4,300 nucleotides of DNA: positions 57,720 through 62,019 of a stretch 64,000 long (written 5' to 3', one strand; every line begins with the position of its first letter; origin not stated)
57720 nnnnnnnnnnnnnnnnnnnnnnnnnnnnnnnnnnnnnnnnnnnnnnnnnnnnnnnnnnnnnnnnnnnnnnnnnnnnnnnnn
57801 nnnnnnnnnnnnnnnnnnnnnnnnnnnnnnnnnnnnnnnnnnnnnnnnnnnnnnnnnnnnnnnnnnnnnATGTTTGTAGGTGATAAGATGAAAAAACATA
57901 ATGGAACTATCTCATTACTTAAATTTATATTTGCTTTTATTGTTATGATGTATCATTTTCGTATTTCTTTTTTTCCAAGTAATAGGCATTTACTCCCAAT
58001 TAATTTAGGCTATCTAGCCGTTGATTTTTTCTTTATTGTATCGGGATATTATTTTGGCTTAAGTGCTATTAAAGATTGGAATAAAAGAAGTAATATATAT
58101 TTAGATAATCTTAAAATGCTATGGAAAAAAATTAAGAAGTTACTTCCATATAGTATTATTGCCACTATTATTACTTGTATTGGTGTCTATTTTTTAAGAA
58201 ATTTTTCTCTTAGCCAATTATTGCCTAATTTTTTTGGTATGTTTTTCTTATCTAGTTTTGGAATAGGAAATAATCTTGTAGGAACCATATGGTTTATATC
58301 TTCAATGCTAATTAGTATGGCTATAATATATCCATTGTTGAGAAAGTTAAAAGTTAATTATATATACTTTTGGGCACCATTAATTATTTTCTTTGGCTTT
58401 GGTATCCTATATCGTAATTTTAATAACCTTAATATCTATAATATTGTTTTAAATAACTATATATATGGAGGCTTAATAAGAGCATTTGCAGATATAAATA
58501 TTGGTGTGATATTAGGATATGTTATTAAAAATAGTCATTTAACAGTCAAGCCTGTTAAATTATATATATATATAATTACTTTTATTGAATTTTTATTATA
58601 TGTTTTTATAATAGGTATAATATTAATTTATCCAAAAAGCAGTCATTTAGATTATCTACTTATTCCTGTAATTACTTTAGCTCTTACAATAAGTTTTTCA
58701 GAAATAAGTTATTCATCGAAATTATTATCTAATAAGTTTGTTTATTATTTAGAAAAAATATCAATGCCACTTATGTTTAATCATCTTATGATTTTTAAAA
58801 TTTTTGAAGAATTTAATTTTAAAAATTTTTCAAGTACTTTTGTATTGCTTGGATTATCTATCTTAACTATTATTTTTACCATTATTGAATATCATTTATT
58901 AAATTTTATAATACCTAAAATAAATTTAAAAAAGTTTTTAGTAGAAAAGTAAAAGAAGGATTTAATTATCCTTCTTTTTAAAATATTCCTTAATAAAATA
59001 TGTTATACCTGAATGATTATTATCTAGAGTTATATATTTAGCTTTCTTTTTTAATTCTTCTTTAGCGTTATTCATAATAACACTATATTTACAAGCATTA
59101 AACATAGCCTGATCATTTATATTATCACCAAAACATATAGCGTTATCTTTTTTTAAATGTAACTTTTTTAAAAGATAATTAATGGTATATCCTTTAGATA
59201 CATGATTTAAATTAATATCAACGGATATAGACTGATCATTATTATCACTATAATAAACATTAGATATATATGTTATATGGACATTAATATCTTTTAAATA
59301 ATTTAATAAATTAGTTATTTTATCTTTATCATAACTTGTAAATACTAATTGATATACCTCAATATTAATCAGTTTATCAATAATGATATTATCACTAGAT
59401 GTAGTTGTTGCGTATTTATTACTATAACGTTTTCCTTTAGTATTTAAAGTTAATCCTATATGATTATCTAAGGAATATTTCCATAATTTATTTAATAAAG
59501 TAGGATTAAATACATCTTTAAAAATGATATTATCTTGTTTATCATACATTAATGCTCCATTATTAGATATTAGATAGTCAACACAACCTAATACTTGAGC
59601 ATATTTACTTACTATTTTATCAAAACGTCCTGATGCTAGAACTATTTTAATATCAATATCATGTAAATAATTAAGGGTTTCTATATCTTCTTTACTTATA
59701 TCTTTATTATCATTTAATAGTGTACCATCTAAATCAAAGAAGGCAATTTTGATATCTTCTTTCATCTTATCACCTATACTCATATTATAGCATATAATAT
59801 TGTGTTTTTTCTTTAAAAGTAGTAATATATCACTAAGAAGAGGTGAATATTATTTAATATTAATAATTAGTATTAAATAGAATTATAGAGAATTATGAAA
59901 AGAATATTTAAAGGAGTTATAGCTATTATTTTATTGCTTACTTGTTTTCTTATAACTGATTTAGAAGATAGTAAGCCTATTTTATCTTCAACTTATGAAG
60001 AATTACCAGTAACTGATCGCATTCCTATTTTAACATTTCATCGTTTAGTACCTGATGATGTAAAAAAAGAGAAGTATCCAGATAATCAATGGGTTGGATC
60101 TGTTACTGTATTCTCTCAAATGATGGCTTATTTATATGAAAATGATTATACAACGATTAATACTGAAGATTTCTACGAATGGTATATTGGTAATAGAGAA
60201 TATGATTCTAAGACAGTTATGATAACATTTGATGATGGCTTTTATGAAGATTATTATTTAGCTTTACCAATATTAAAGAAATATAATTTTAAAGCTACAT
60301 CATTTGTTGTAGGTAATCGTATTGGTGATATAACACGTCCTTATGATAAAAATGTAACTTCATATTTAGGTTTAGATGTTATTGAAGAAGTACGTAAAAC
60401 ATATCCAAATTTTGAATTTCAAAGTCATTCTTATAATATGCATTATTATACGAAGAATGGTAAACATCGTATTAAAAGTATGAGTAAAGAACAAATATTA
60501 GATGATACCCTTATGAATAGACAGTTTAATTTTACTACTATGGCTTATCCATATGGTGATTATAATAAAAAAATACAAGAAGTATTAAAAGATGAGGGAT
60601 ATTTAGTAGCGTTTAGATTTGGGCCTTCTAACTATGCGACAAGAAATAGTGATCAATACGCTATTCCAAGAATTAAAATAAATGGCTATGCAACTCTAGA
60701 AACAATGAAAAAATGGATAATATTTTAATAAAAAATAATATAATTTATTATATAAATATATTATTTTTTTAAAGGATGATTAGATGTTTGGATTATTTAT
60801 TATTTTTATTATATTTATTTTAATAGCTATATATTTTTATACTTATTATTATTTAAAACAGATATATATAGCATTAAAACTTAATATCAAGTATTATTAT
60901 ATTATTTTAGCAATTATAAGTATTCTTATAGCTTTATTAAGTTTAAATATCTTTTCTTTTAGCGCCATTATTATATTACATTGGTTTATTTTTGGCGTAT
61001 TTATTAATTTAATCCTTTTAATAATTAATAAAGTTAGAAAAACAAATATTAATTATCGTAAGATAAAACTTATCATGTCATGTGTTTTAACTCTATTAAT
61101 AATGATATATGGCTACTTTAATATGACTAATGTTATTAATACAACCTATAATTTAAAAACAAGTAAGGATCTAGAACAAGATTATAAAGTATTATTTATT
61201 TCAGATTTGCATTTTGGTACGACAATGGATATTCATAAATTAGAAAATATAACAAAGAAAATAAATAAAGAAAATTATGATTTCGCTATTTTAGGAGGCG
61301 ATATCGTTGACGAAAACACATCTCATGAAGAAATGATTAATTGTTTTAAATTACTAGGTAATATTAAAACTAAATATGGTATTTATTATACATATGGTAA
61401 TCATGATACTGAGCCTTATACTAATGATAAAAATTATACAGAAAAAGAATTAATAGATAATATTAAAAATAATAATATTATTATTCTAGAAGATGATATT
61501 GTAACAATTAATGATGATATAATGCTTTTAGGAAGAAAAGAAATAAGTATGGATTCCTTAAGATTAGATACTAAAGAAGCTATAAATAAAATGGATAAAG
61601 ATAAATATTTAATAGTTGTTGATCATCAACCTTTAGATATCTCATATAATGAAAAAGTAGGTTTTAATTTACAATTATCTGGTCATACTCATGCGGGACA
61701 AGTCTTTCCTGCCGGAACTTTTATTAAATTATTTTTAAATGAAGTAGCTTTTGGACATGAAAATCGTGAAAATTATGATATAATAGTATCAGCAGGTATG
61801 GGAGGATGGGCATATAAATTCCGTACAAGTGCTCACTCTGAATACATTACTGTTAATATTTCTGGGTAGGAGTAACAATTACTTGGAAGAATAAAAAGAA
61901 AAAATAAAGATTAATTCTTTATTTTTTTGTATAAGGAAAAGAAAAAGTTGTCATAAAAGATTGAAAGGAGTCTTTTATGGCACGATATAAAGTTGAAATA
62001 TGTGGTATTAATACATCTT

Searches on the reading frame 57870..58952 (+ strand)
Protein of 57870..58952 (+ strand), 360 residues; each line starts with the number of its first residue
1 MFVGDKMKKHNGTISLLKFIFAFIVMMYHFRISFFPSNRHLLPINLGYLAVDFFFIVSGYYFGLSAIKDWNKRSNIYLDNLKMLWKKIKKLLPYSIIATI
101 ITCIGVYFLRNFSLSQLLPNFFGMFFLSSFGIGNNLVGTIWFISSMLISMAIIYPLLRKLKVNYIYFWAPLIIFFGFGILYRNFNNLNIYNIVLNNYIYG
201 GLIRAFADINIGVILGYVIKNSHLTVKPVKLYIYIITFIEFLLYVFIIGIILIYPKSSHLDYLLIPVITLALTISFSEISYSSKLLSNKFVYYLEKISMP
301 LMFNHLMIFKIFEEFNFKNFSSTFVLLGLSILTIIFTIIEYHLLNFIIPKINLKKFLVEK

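Call 6: search_protein_families(library=pfam, proteins=[window:57870-58952:+])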
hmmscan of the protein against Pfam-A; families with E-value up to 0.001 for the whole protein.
window:57870-58952:+ (360 aa): 1 family
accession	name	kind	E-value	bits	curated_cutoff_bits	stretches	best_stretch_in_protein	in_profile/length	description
PF01757.29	Acyl_transf_3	-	8e-17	61.7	31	1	14-338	4-322/326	Acyltransferase domain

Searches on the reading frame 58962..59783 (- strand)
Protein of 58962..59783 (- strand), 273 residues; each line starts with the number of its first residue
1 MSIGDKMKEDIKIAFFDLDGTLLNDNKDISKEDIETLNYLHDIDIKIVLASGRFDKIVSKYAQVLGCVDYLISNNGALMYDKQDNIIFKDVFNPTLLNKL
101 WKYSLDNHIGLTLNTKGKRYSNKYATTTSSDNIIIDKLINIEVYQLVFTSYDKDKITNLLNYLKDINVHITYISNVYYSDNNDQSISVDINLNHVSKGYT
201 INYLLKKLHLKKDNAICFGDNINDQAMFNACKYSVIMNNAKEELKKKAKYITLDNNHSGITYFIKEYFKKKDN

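Call 6: search_protein_families(library=pfam, proteins=[window:58962-59783:-])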
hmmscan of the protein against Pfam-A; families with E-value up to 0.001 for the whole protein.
window:58962-59783:- (273 aa): 6 families
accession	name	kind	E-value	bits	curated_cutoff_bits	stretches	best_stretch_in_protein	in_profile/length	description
PF08282.18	Hydrolase_3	-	3.8e-48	164.9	20.9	1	15-264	2-255/255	haloacid dehalogenase-like hydrolase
PF05116.19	S6PP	-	2.2e-14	54.1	20.3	1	158-247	135-216/247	Sucrose-6F-phosphate phosphohydrolase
PF00702.32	Hydrolase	-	3.5e-09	37.8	26.4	0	153-230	100-189/191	haloacid dehalogenase-like hydrolase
PF02358.22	Trehalose_PPase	-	2.5e-06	27.2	27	0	187-235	156-207/235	Trehalose-phosphatase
PF13419.12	HAD_2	-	0.0001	22.9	23.8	0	88-227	20-167/178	Haloacid dehalogenase-like hydrolase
PF12710.13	HAD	-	0.00093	20.1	27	0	14-26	1-13/189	haloacid dehalogenase-like hydrolase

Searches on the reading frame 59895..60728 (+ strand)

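Call 6: search_protein_families(library=pfam, proteins=[window:59895-60728:+])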
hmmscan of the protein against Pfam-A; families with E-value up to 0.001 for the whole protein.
window:59895-60728:+ (277 aa): 1 family
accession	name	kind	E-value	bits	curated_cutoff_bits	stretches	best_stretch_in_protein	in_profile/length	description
PF01522.26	Polysacc_deac_1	-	1.1e-18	67.9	23.1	1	102-237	3-122/124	Polysaccharide deacetylase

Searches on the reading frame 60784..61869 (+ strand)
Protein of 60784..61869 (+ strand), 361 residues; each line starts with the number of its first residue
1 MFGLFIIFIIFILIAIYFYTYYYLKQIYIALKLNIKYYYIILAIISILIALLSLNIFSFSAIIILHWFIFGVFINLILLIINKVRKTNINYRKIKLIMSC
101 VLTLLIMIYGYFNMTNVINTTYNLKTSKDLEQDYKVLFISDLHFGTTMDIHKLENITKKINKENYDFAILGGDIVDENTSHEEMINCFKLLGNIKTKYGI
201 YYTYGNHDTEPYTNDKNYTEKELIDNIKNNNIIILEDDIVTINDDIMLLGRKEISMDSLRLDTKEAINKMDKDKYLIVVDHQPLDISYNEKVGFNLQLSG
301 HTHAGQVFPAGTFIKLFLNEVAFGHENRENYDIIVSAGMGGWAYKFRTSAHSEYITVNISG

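Call 6: search_protein_families(library=pfam, proteins=[window:60784-61869:+])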
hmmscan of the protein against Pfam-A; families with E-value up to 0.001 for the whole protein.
window:60784-61869:+ (361 aa): 2 families
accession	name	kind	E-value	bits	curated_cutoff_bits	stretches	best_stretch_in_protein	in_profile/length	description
PF00149.33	Metallophos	-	1.3e-14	55.5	21.5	1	135-304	2-190/191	Calcineurin-like phosphoesterase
PF12850.12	Metallophos_2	-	7.7e-06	26.4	27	1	135-280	2-89/154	Calcineurin-like phosphoesterase superfamily domain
